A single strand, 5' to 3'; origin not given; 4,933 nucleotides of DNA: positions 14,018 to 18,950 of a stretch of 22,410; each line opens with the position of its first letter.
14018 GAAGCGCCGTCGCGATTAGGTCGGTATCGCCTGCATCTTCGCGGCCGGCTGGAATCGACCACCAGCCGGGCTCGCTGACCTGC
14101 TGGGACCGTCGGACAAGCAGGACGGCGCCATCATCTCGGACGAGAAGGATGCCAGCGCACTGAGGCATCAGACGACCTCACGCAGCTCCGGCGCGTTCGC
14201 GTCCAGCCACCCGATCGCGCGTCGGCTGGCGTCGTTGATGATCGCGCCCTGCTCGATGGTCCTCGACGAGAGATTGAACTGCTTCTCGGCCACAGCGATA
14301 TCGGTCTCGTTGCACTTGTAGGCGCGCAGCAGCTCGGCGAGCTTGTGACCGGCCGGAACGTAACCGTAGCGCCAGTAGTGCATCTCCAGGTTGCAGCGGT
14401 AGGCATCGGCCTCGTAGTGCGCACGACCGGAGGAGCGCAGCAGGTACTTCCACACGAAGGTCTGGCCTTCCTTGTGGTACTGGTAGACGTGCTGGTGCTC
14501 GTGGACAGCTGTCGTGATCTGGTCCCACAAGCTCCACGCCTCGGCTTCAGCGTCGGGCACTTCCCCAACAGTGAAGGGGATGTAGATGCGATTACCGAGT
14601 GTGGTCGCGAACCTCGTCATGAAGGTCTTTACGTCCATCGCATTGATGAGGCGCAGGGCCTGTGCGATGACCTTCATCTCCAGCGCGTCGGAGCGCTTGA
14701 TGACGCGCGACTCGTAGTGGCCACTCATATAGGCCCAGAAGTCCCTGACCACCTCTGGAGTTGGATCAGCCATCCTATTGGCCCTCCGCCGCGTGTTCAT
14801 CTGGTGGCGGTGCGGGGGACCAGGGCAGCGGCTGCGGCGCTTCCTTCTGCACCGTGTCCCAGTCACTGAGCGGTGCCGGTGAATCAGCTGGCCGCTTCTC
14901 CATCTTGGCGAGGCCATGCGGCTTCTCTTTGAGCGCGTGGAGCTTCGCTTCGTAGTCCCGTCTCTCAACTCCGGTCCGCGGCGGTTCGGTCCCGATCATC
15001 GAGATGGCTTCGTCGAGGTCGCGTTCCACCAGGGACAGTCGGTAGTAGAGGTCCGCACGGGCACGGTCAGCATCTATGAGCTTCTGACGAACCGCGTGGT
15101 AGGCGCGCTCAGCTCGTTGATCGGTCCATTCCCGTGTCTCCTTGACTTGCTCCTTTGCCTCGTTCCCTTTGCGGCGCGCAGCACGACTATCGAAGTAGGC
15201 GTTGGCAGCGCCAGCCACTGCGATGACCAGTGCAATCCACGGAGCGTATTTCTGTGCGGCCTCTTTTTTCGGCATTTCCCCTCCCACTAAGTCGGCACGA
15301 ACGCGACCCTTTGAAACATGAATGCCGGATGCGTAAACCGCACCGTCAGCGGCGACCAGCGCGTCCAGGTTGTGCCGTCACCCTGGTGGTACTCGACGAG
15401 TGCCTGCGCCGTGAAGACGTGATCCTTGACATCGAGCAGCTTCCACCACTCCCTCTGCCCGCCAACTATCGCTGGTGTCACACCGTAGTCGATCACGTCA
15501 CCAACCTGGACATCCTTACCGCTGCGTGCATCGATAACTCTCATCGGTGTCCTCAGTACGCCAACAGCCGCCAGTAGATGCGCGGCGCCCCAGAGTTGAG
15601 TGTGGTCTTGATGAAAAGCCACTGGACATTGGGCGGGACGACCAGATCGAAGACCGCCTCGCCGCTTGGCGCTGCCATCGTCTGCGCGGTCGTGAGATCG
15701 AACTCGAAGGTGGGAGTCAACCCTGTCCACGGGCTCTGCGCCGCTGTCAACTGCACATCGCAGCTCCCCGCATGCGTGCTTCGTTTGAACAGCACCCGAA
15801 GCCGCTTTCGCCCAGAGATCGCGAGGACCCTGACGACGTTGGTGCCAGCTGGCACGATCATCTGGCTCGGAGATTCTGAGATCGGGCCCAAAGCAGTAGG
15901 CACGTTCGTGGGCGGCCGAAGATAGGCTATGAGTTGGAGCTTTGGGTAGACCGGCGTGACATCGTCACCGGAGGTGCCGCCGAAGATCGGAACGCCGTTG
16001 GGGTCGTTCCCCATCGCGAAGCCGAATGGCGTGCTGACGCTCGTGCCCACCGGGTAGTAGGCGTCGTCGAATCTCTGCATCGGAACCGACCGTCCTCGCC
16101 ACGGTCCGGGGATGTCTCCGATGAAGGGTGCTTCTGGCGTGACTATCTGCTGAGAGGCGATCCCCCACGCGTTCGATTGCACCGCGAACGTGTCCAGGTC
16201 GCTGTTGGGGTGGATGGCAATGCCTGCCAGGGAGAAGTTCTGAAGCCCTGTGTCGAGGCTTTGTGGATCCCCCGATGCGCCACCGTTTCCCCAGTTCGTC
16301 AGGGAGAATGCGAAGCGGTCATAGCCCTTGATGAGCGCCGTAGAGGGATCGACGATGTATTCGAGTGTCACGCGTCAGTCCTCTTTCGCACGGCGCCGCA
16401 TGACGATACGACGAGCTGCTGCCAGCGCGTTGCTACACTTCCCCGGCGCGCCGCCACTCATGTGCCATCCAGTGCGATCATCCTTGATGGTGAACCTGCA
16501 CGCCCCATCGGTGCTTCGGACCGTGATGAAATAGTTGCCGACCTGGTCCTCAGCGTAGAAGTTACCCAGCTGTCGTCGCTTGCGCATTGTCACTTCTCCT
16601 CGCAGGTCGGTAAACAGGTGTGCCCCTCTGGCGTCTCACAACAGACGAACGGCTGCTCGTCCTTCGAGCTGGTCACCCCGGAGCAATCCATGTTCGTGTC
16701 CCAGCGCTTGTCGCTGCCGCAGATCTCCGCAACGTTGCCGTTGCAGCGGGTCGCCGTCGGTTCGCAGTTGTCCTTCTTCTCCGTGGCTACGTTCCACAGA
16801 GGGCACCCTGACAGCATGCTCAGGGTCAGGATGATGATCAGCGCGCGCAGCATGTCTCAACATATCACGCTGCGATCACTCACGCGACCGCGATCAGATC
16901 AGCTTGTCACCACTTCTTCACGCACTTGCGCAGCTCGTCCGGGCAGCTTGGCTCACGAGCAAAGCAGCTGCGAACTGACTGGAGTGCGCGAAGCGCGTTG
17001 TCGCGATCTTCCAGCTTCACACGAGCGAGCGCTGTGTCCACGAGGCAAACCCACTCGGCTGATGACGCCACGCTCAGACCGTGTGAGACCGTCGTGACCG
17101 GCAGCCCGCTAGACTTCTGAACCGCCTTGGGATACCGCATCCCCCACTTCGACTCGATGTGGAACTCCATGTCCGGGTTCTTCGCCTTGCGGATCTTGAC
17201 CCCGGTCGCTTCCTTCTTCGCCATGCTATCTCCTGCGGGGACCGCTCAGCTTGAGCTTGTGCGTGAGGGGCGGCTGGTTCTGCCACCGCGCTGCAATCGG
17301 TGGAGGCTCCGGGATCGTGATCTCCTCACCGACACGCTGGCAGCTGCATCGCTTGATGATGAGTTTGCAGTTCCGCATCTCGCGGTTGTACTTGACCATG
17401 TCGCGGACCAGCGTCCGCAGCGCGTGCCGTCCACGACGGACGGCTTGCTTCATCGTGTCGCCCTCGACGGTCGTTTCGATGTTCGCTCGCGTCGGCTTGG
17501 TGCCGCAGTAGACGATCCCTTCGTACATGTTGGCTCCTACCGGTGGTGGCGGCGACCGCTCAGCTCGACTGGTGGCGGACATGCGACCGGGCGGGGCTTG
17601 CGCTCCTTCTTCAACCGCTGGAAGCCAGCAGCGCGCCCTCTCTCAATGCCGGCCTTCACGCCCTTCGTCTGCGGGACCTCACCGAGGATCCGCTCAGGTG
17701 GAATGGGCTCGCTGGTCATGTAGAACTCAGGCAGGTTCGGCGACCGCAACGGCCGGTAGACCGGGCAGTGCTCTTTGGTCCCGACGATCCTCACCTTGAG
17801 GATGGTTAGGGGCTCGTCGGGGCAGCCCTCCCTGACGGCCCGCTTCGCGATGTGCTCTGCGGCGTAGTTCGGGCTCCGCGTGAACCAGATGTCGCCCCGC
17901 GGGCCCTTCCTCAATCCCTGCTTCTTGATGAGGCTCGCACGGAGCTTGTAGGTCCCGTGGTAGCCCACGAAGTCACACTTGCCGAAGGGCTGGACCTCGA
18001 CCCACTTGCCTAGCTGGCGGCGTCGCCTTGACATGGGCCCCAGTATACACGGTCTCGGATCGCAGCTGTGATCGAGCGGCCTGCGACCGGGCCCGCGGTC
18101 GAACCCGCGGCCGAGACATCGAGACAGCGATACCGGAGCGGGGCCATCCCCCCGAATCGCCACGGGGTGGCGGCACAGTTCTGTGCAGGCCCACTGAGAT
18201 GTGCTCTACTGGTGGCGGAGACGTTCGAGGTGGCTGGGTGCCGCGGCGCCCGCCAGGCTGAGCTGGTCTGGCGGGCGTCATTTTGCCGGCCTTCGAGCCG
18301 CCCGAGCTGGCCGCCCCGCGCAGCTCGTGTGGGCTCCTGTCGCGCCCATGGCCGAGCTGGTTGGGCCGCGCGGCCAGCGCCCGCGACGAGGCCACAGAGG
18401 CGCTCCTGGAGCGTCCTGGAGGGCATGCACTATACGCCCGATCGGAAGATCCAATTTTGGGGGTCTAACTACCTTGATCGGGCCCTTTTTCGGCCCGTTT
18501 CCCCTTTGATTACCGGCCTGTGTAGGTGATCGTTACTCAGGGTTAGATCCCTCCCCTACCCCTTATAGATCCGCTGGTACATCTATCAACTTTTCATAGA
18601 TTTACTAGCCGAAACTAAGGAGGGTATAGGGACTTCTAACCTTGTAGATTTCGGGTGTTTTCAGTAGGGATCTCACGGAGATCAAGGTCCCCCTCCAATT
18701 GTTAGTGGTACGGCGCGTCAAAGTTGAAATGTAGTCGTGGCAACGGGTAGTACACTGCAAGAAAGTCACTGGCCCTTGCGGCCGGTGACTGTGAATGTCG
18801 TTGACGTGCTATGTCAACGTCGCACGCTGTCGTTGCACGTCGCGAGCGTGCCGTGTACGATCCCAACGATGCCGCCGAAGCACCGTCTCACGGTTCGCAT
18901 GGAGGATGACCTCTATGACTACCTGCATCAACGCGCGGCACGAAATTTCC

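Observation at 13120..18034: Palindrome-controlled leftward operon enriched in NAD/nucleotide-metabolite enzymes, a candidate counter-defence island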

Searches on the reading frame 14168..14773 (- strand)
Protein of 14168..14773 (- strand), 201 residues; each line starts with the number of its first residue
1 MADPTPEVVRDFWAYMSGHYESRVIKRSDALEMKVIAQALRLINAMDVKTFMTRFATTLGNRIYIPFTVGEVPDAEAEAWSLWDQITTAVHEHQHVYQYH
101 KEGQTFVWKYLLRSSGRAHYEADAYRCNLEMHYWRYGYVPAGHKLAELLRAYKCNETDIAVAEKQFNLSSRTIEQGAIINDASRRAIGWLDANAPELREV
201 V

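Call 10: search_protein_families(library=pfam, max_evalue=0.1, proteins=[window:14168-14773:-])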
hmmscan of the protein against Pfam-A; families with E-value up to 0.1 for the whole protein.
window:14168-14773:- (201 aa): 0 families

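Call 11: search_protein_families(library=phrogs, max_evalue=0.01, proteins=[window:14168-14773:-])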
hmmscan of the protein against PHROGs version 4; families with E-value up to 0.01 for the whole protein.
window:14168-14773:- (201 aa): 1 family
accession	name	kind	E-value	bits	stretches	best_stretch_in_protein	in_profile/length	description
phrog_13834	-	unknown function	7.7e-53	180.2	1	6-198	21-209/213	-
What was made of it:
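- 14168..14773 (-): g9, 201 aa: zincin-like protein with HEHQH plus E121 (gluzincin pattern). phrog_13834 at 7.7e-53 (call 11).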

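Call 13: search_dna_similar(query=window:14168-14773:-, collection=phages, mode=protein, max_rows=25)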
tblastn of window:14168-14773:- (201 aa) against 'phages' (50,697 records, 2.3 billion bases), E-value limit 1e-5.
Records with a match: 1; places in all: 1; records where one place covers at least 80% of the query: 1.
Best place of each record, by identity: <60% 1.
By first word of the organism name: uncultured 1.
By host as written in the record: - 1.
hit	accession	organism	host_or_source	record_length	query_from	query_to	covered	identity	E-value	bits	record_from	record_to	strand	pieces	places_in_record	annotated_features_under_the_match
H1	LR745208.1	uncultured phage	metagenomic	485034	14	201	94%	28.3%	8e-18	86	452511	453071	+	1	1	record has no annotation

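Call 22: find_encoding_contigs(protein=window:14168-14773:-, flank=10000, max_places=6)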
Protein window:14168-14773:- (201 aa): 1 contig read that carries it; 1 place shown.
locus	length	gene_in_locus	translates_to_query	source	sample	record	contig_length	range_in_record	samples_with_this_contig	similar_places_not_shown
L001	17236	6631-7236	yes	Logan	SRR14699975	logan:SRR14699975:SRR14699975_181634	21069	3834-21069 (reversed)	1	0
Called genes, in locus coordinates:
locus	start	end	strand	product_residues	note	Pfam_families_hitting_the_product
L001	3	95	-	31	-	?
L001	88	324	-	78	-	-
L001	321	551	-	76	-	-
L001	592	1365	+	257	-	-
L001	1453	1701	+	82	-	-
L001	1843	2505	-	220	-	-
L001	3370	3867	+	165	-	-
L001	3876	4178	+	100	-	-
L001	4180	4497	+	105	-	-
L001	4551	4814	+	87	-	-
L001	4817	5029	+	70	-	-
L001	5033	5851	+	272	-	-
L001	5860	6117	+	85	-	-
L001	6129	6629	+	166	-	-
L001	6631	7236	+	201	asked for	-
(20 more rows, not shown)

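Call 31: search_solved_structures(query=window:14168-14773:-, max_evalue=10, show_alignments=1)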
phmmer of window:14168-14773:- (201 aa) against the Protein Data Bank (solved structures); distinct sequences matched with E-value up to 10: 1.
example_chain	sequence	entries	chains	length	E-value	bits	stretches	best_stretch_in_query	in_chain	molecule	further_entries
3e56_A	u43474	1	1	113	1.2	12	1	131-191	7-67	Putative uncharacterized protein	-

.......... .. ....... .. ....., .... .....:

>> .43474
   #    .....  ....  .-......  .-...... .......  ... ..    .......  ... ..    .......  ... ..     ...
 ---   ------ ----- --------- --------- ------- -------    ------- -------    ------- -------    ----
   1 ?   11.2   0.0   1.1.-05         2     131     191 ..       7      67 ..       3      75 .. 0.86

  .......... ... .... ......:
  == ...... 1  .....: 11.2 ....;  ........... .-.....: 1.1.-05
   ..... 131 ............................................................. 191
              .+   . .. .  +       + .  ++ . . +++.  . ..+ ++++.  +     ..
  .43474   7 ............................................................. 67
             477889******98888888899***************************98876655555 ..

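Call 37: find_homologous_proteins(query=window:14168-14773:-, max_evalue=0.001)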
Query window:14168-14773:- (201 aa): 38 proteins with E <= 0.001 among 291 candidates.
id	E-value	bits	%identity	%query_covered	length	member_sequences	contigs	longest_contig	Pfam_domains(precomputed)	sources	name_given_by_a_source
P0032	1.3e-133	461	100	100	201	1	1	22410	-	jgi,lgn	-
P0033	7.9e-97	341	77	100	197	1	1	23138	-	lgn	-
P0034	1.7e-91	323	70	99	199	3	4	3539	-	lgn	-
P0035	4.2e-91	322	69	99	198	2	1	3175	-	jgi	jgi:hypothetical protein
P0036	1.3e-82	294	70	94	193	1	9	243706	-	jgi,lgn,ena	-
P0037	5.4e-77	276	72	88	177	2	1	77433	-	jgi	jgi:hypothetical protein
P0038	2.3e-54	202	47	98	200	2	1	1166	-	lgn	-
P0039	4.0e-52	195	46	98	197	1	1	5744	-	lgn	-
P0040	2.2e-51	192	47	96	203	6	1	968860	-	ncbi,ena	-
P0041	6.5e-50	188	48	96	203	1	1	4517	-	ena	-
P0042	1.1e-49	187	48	97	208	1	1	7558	-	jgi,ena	-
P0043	5.9e-49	184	47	95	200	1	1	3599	-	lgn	-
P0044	1.4e-48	183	44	100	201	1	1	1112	-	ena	-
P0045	1.6e-48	183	43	98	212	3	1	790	-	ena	-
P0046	2.4e-47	179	45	98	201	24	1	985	-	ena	-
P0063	6.6e-31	125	39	97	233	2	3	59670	-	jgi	jgi:hypothetical protein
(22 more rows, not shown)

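Call 50: search_solved_structures(query=A4, max_evalue=10, show_alignments=2)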
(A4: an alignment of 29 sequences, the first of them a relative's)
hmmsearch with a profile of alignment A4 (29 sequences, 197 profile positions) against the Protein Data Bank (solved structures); distinct sequences matched with E-value up to 10: 9.
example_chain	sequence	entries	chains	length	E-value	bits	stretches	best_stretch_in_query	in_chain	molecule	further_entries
1g0s_A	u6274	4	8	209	0.043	16.6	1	151-195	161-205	HYPOTHETICAL 23.7 KDA PROTEIN IN ICC-TOLC INTERGENIC REGION | ADP-ribose pyrophosphatase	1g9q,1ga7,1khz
1viq_A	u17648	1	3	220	0.048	16.5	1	151-195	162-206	ADP-ribose pyrophosphatase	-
9b1z_A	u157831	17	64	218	0.067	16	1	145-195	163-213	ADP-ribose pyrophosphatase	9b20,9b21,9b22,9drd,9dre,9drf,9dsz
9dua_A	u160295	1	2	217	0.14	14.9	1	145-195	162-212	ADP-ribose pyrophosphatase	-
1tml_A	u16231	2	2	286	0.16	14.8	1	90-164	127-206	ENDO-1,4-BETA-D-GLUCANASE | ENDOGLUCANASE E-2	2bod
2boe_X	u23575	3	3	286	0.16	14.8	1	90-164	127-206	ENDOGLUCANASE E-2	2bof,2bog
7ane_K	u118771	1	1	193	0.4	13.5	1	79-163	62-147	bL20m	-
7aih_K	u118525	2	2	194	0.4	13.5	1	79-163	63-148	bL20 | bL20m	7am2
2m46_A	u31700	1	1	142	1.1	12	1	122-166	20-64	Arsenate reductase, putative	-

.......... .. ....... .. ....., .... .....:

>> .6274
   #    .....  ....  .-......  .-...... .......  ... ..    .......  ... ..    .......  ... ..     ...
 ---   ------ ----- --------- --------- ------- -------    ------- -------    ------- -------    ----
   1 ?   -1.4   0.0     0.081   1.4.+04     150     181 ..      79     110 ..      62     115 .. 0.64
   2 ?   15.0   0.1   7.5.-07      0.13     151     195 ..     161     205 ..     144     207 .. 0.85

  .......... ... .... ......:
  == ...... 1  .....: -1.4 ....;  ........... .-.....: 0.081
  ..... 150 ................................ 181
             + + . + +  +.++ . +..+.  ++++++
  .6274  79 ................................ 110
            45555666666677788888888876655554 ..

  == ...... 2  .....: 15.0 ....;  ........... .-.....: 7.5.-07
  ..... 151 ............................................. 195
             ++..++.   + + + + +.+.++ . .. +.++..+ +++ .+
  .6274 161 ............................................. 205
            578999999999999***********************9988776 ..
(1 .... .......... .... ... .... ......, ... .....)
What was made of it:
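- On Zincin-like metallopeptidase (g9): There was no PDB sequence match to a peptidase (calls 31, 50), and the fold was not modelled.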

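Call 51: search_protein_families(library=pfam, alignment_id=A4, max_evalue=1)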
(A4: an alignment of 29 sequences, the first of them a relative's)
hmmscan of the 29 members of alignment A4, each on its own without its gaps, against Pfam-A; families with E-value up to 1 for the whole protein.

A. member 1, P0032 (201 aa): 0 families

B. families by the number of members that match (of 29 scanned): 10 families
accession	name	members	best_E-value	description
PF20573.4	DUF6782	10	0.0099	Putative metallopeptidase family (DUF6782)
PF13699.11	eCIS_core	6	0.0031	eCIS core domain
PF17490.7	Tnp_22_dsRBD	1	0.0074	L1 transposable element dsRBD-like domain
PF09345.15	SiaC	1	0.019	SiaC family regulatory phosphoprotein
PF12226.14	Astro_capsid_p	1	0.058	Turkey astrovirus capsid protein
PF22471.2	Mcm2-like_OB_arc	1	0.067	Mcm2-like, OB fold, archaea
PF22500.2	GMC_oxred_C_1st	1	0.19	GMC oxidoreductase, C-terminal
PF21923.1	BON_like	1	0.2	BON-like domain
PF19707.4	DUF6204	1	0.27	Family of unknown function (DUF6204)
PF24751.1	DUF7696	1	0.95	Family of unknown function (DUF7696)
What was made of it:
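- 14168..14773 (-): 10 of 29 members weakly hit DUF6782 (putative metallopeptidase) and 6 of 29 hit eCIS_core (call 51).
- On Zincin-like metallopeptidase (g9): Only sub-threshold hits were found: DUF6782 in 10 of 29 members and eCIS_core in 6 of 29 (call 51).
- Closest known: Polyvalent-protein effector repertoire of phages and conjugative elements. Different: Here they are separate small genes, not one giant polypeptide. g9 does not hit the MPTase-PolyVal model (call 51).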

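Call 62: find_encoding_contigs(protein=P0036, flank=10000, max_places=3)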
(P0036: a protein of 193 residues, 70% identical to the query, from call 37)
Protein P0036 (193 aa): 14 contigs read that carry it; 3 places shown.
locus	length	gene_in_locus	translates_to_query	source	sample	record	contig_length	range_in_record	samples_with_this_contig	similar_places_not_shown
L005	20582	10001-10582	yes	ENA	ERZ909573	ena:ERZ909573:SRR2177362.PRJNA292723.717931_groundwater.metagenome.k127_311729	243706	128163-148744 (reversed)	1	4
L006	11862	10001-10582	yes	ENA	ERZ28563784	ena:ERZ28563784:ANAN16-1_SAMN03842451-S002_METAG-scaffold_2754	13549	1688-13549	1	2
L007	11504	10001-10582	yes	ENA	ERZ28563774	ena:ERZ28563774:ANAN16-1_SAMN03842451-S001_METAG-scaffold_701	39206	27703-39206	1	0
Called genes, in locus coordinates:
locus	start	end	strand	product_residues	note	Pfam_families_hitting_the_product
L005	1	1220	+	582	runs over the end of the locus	PF01935:DUF87 (weak)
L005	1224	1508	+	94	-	-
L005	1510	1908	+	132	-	-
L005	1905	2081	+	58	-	-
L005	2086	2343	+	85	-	-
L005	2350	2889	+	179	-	-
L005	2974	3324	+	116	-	PF24963:DUF7768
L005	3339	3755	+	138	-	-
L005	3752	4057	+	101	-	-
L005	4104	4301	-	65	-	-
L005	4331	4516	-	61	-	-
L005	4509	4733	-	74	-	-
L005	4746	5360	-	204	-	-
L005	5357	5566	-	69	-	-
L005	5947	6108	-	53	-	-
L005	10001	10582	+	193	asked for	-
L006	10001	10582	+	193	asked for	-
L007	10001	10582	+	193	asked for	-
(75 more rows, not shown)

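Call 64: find_encoding_contigs(protein=P0040, flank=6000, max_places=2)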
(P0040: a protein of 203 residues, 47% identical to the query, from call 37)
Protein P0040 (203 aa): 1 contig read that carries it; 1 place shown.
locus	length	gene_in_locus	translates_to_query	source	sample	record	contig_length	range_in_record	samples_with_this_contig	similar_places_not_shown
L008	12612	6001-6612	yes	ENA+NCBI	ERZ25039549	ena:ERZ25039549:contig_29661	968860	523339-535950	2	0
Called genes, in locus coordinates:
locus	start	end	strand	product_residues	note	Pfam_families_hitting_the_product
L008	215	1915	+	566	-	PF02086:MethyltransfD12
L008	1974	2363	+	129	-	PF14550:Peptidase_S78_2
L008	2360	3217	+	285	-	-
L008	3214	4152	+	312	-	PF05065:Phage_capsid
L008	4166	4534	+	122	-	-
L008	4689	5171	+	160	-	-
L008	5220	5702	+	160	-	-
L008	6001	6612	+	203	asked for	-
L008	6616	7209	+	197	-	PF05069:Phage_tail_S (weak)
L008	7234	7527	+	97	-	PF01833:TIG (weak)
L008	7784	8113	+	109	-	-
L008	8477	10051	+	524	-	-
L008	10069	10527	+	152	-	PF06841:Phage_T4_gp19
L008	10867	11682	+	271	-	PF13338:AbiEi_4 (weak)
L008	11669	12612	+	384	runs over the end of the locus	PF08843:AbiEii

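Call 65: find_encoding_contigs(protein=P0063, flank=6000, max_places=2)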
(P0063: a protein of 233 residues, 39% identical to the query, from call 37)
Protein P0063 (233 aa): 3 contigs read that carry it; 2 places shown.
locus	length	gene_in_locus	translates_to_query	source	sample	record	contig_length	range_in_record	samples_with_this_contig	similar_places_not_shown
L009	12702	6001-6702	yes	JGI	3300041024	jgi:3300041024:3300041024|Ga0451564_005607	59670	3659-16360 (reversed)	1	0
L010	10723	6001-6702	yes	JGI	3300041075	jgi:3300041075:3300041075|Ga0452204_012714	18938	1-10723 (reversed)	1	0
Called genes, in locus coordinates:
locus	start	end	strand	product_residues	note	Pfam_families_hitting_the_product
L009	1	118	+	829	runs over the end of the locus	PF19263:DUF5906 (weak)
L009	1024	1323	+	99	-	PF01726:LexA_DNA_bind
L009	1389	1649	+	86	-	-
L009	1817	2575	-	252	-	PF00581:Rhodanese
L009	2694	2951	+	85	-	-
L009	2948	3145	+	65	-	-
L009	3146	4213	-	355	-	-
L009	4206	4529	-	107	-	-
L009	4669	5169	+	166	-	PF24746:DUF7694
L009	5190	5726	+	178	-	-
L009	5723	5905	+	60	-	-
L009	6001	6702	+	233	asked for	-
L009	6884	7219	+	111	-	-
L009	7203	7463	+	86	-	-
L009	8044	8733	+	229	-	-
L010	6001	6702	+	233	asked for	-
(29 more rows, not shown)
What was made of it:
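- Distant g9 homologues sit in head-tail morphogenesis or regulatory regions (calls 64, 65).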

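Call 83: search_protein_families(library=padloc, max_evalue=0.01, proteins=[window:14168-14773:-])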
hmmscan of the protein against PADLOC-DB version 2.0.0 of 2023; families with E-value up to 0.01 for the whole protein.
window:14168-14773:- (201 aa): 0 families

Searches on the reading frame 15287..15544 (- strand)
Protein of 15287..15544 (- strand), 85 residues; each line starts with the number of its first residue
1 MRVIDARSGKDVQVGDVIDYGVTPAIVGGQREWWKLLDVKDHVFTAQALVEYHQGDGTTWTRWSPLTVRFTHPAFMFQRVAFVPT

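Call 10: search_protein_families(library=pfam, max_evalue=0.1, proteins=[window:15287-15544:-])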
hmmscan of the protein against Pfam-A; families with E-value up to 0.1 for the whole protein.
window:15287-15544:- (85 aa): 1 family
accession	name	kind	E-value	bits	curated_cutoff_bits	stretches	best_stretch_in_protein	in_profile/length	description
PF03115.20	Astro_capsid_N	-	0.0039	17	23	1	4-42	164-202/249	Astrovirus capsid protein nucleoplasmin-like domain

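Call 11: search_protein_families(library=phrogs, max_evalue=0.01, proteins=[window:15287-15544:-])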
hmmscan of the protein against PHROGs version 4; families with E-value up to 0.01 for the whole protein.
window:15287-15544:- (85 aa): 0 families

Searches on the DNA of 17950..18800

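Call 89: search_rna_families(source=window, start=17950, end=18800, threshold=evalue, max_evalue=1)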
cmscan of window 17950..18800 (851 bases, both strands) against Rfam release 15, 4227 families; matches with E-value up to 1: 1.
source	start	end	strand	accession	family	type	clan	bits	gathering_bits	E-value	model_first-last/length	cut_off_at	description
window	18632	18713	-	RF02186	ST7-OT3_4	Gene; lncRNA;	-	16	80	0.31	1-73/73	no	ST7 overlapping transcript 3 conserved region 4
